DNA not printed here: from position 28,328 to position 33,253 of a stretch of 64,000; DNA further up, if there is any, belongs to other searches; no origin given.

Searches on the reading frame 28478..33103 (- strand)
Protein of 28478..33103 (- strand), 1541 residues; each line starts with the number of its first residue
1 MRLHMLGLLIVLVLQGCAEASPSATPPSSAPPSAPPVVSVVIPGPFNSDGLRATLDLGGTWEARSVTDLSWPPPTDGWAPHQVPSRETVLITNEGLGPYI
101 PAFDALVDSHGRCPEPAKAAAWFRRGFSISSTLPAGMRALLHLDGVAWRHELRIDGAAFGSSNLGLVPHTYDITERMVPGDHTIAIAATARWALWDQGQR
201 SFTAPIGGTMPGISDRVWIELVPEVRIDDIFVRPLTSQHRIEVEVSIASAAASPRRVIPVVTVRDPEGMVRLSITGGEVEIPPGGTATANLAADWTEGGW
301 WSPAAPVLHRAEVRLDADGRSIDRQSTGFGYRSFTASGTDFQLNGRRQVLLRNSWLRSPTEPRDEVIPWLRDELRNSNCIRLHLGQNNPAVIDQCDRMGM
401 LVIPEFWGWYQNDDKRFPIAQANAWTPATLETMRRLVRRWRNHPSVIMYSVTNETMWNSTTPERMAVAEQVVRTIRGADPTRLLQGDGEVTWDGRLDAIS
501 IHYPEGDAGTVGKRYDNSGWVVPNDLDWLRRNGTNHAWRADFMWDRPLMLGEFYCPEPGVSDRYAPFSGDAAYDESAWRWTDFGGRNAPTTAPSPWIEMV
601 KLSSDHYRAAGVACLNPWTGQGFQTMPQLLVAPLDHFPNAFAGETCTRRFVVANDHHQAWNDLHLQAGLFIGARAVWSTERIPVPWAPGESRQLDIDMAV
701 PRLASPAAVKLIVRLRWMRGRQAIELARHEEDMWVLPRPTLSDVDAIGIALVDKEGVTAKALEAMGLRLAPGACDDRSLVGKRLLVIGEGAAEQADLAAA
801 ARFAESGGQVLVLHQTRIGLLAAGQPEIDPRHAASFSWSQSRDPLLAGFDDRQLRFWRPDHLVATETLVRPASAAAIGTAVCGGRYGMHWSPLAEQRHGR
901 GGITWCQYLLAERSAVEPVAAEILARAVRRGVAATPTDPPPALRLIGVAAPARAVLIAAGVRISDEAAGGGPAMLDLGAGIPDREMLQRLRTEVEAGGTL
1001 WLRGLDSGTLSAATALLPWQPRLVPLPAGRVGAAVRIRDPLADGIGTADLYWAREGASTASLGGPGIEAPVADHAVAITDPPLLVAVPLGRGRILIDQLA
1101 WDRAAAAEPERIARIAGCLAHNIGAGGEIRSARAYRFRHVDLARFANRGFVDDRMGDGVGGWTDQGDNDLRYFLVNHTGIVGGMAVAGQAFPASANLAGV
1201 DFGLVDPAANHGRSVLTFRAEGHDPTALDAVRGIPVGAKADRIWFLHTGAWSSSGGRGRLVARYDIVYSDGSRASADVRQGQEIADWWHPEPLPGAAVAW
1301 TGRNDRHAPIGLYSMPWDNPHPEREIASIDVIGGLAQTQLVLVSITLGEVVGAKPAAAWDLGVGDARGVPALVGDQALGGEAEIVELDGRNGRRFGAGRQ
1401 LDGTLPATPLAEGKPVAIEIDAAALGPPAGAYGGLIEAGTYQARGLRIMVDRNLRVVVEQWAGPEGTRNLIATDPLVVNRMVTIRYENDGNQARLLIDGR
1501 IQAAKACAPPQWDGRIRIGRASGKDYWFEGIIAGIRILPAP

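Call 91: search_protein_families(library=pfam, proteins=[window:28478-33103:-], max_evalue=0.00001)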
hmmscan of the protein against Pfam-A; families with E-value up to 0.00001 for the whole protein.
window:28478-33103:- (1541 aa): 2 families
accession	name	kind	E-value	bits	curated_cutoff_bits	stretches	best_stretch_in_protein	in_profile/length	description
PF02836.23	Glyco_hydro_2_C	-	1.6e-13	50.9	21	1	376-500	49-173/302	Glycosyl hydrolases family 2, TIM barrel domain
PF00703.27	Glyco_hydro_2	-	8.5e-07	30.2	23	1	225-332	1-109/109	Glycosyl hydrolases family 2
